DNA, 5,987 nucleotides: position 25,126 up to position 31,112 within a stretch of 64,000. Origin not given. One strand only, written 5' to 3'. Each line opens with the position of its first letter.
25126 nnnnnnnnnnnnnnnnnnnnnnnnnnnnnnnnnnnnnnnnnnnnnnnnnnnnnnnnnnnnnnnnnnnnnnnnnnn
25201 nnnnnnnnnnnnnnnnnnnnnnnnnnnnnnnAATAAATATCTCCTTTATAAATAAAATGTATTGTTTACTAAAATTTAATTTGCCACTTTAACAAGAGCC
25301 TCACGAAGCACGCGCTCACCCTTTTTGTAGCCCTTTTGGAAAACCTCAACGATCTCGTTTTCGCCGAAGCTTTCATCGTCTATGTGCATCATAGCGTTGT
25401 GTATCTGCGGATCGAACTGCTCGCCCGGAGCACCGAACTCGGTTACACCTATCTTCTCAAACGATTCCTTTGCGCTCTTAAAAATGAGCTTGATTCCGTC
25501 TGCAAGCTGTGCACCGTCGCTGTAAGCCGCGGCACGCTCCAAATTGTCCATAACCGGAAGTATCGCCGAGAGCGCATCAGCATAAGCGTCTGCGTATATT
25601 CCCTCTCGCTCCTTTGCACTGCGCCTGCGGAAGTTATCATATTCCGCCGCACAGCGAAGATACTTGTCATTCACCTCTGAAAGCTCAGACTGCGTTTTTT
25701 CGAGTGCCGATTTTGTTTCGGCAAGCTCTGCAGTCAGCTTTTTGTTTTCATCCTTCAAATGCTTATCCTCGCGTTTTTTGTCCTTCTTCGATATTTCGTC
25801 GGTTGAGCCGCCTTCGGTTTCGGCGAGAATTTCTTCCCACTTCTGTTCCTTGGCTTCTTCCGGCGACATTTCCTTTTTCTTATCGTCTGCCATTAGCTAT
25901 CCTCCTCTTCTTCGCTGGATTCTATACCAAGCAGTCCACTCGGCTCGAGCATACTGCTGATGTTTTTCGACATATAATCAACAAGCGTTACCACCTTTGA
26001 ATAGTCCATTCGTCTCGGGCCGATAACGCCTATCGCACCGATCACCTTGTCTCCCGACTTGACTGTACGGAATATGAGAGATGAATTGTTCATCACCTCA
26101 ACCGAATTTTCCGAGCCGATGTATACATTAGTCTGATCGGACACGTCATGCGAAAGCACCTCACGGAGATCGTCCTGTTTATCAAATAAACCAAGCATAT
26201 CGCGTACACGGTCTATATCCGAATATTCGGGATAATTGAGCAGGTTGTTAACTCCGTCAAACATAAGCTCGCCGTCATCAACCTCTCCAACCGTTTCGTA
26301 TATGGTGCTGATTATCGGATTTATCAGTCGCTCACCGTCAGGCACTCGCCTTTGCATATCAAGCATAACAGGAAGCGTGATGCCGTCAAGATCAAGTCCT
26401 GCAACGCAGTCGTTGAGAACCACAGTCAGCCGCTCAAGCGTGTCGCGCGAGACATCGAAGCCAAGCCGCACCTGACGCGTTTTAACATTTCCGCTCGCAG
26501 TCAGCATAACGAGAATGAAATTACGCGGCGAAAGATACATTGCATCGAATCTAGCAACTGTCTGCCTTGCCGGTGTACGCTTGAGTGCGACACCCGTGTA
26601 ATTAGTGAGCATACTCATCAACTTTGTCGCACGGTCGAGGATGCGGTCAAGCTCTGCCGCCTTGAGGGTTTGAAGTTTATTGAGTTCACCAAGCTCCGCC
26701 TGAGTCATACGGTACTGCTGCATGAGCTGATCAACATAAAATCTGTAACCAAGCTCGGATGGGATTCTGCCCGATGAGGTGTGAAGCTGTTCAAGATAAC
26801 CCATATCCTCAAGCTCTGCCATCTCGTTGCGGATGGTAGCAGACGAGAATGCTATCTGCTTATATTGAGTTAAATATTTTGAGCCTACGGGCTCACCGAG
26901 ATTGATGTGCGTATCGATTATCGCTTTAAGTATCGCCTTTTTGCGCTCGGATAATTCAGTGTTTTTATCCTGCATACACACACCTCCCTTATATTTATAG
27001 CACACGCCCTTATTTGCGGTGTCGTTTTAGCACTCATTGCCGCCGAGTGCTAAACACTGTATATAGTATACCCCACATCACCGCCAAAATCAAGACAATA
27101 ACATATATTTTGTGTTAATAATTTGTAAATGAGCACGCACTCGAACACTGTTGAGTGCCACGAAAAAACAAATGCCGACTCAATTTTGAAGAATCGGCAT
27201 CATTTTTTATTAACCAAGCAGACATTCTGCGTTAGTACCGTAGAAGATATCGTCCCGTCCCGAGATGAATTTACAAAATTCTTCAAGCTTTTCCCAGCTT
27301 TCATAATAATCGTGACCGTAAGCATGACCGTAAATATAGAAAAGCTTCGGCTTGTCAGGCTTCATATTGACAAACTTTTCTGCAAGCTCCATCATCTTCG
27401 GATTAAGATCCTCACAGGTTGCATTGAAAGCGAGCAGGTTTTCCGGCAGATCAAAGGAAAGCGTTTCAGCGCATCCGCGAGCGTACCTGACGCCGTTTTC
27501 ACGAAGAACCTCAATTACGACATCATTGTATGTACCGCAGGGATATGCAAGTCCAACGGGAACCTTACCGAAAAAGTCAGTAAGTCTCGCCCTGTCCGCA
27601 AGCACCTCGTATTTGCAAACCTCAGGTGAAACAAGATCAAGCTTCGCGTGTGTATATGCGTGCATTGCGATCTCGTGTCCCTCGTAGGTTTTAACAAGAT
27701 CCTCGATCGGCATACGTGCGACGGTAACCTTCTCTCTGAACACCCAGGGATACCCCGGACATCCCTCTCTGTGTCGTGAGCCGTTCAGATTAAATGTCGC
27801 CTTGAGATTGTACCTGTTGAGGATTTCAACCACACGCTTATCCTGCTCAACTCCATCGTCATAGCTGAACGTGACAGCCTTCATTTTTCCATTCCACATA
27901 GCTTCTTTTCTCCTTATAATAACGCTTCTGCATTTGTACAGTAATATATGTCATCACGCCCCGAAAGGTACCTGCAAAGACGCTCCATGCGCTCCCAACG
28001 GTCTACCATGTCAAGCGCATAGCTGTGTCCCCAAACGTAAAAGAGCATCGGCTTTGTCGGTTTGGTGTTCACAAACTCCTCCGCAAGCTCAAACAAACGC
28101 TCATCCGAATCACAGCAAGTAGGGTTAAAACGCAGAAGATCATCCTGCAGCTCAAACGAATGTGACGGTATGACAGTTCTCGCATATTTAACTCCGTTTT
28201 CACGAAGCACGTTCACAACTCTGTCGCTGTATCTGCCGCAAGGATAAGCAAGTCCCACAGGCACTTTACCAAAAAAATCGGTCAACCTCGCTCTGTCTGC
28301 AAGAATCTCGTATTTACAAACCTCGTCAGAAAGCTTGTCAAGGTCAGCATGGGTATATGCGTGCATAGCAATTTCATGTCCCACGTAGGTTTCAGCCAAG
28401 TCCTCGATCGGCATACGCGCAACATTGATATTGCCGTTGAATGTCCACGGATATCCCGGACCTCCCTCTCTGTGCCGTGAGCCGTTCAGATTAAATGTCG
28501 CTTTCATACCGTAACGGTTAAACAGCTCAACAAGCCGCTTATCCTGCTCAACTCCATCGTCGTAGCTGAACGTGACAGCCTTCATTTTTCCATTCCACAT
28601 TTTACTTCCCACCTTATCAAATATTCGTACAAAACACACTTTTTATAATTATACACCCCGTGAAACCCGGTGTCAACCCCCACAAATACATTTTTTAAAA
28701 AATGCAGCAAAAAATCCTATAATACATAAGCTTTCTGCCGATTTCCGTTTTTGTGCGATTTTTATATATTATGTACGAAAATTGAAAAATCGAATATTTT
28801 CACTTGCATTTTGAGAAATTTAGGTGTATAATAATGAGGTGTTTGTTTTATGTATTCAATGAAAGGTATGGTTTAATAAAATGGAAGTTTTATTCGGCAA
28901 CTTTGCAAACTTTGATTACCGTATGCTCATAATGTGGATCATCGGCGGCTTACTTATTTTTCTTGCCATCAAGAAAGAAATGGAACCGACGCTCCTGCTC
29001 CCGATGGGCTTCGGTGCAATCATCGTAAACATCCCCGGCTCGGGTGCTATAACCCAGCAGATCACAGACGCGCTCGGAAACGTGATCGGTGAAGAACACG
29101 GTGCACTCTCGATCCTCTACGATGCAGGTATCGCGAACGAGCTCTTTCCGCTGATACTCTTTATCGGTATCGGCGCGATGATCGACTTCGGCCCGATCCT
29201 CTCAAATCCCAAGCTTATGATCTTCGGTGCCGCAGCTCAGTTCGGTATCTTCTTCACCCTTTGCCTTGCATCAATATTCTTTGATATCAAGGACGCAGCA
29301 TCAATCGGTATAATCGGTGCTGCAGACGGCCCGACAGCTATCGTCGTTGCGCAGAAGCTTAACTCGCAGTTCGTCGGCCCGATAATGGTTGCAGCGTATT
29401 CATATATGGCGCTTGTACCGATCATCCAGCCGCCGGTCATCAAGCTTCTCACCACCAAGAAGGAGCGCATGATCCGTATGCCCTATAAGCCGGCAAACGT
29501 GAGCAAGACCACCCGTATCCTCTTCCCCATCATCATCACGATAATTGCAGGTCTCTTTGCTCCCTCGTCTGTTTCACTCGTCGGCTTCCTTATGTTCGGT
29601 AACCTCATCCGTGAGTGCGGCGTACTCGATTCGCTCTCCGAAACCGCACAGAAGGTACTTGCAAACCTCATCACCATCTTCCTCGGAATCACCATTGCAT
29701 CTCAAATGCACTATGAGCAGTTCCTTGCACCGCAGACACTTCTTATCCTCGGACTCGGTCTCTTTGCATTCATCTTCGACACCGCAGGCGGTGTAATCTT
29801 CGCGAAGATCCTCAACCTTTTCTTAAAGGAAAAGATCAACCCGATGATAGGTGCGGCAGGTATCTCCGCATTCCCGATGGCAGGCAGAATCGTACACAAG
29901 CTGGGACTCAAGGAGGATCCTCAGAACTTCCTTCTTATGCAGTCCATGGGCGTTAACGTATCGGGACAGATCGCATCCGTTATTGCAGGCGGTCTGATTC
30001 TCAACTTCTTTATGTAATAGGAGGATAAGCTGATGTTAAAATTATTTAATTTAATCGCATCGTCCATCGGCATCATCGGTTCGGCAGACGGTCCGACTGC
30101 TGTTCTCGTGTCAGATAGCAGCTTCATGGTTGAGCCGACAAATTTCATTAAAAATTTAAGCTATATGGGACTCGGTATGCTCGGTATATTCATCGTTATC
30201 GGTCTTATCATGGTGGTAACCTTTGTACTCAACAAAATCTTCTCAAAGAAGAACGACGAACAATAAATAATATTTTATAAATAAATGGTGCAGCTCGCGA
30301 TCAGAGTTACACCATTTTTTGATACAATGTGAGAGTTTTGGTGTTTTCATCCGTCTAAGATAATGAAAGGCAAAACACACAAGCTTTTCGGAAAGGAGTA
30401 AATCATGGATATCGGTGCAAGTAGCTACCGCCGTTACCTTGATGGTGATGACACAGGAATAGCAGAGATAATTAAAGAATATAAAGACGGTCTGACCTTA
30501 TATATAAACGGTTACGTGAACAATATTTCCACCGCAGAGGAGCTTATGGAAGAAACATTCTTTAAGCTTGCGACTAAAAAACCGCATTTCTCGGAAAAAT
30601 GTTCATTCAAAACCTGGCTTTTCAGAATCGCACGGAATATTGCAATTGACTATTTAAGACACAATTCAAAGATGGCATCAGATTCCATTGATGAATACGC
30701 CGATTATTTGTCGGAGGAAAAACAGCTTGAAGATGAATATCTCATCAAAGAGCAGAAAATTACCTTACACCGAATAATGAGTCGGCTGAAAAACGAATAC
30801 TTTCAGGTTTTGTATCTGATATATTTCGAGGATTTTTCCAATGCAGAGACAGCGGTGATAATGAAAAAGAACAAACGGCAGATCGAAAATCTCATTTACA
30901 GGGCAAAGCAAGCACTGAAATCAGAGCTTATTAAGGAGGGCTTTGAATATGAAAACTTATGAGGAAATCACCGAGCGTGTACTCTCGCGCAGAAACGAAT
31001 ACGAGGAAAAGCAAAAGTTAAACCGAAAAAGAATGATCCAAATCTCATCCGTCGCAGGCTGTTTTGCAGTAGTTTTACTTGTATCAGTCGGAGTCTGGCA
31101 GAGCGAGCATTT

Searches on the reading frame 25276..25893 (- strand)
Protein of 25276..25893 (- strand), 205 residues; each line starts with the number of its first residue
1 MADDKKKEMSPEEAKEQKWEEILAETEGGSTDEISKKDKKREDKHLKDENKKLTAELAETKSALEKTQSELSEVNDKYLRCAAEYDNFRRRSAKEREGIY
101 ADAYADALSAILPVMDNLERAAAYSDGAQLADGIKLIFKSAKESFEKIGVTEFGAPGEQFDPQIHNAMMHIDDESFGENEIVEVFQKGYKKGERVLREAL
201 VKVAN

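Call 10: search_protein_families(library=ncbifam, proteins=[window:25276-25893:-], max_evalue=0.01)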
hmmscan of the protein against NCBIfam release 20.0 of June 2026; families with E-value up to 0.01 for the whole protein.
window:25276-25893:- (205 aa): 26 families (the best 25 are shown)
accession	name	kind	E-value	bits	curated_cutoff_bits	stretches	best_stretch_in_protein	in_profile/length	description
NF010757.0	PRK14160.1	equivalog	9.5e-57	191.7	184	1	3-205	7-211/211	nucleotide exchange factor GrpE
NF010738.0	PRK14140.1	equivalog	5.1e-39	134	137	1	30-204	16-190/191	nucleotide exchange factor GrpE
NF010741.0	PRK14143.1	equivalog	6.2e-37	127.4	184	1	5-204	22-225/258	nucleotide exchange factor GrpE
NF010743.0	PRK14145.1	equivalog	3.2e-33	115.3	186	1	8-204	7-199/200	nucleotide exchange factor GrpE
NF010748.0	PRK14150.1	equivalog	8.1e-33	113.6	152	1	30-205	16-196/198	nucleotide exchange factor GrpE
NF010750.0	PRK14153.1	equivalog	9.3e-32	110.1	194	1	36-204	14-186/194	nucleotide exchange factor GrpE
NF010759.0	PRK14162.1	equivalog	1.4e-30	106.4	176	1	24-204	8-193/194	nucleotide exchange factor GrpE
NF010755.0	PRK14158.1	equivalog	2.3e-30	105.6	200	1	35-204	20-193/198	nucleotide exchange factor GrpE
NF010737.0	PRK14139.1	equivalog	4.3e-30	105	164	1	33-204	13-185/188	nucleotide exchange factor GrpE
NF010761.0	PRK14164.1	equivalog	1.2e-28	100.6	167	1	8-204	21-215/220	nucleotide exchange factor GrpE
NF010739.0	PRK14141.1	equivalog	1.3e-28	100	192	1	33-204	28-192/211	nucleotide exchange factor GrpE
NF010747.0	PRK14149.1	equivalog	9.1e-27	93.8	176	1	32-204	10-188/191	nucleotide exchange factor GrpE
NF010760.0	PRK14163.1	equivalog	1.5e-25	90.3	240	1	59-204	44-186/217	nucleotide exchange factor GrpE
NF010753.0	PRK14156.1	equivalog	1.4e-24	86.9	172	1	34-205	7-180/180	nucleotide exchange factor GrpE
NF010749.0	PRK14151.1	equivalog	4.4e-24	85.2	231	1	38-204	3-174/188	nucleotide exchange factor GrpE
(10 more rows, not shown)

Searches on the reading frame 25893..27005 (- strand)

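Call 10: search_protein_families(library=ncbifam, proteins=[window:25893-27005:-], max_evalue=0.01)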
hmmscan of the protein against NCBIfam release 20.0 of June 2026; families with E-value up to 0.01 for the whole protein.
window:25893-27005:- (370 aa): 2 families
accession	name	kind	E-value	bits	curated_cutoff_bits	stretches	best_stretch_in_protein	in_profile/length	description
TIGR00331.1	hrcA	equivalog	1.7e-89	300.8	197.2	1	19-352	1-337/338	heat-inducible transcriptional repressor HrcA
NF003033.0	PRK03911.1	equivalog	5.2e-17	62.4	248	1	20-104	5-87/264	HrcA family transcriptional regulator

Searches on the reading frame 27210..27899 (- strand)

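Call 98: search_protein_families(library=pfam, max_evalue=1e-8, proteins=[window:27210-27899:-])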
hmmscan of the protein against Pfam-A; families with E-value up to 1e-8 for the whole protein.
window:27210-27899:- (229 aa): 1 family
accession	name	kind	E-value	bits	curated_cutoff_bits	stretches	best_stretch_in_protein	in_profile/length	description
PF01522.26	Polysacc_deac_1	-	5.1e-19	68.9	23.1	1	5-139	5-123/124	Polysaccharide deacetylase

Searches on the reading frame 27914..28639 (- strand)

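Call 98: search_protein_families(library=pfam, max_evalue=1e-8, proteins=[window:27914-28639:-])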
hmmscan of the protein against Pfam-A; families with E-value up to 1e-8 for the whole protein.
window:27914-28639:- (241 aa): 1 family
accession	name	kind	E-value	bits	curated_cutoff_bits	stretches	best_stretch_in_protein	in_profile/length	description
PF01522.26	Polysacc_deac_1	-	2.9e-19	69.7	23.1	1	18-152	5-123/124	Polysaccharide deacetylase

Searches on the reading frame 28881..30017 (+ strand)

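Call 99: search_protein_families(library=pfam, max_evalue=1e-8, proteins=[window:28881-30017:+])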
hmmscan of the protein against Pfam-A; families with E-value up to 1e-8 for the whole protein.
window:28881-30017:+ (378 aa): 1 family
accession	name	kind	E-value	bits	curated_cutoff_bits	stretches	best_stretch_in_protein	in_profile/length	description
PF03977.18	OAD_beta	-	2.2e-151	504.3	31.6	1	15-377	2-349/349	Na+-transporting oxaloacetate decarboxylase beta subunit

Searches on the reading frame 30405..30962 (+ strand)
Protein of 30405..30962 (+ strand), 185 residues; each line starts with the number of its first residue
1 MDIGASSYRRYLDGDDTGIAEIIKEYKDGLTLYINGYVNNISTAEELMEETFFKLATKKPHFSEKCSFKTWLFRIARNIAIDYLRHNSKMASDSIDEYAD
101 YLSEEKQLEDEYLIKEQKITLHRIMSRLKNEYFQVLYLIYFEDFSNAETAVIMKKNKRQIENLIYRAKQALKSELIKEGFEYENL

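Call 99: search_protein_families(library=pfam, max_evalue=1e-8, proteins=[window:30405-30962:+])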
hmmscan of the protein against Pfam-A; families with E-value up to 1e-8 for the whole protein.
window:30405-30962:+ (185 aa): 2 families
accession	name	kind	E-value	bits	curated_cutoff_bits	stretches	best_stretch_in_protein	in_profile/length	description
PF04542.20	Sigma70_r2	-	9.1e-13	48.2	24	1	23-88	2-69/71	Sigma-70 region 2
PF08281.18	Sigma70_r4_2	-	4.6e-10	39.4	25.7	1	121-171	4-54/54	Sigma-70, region 4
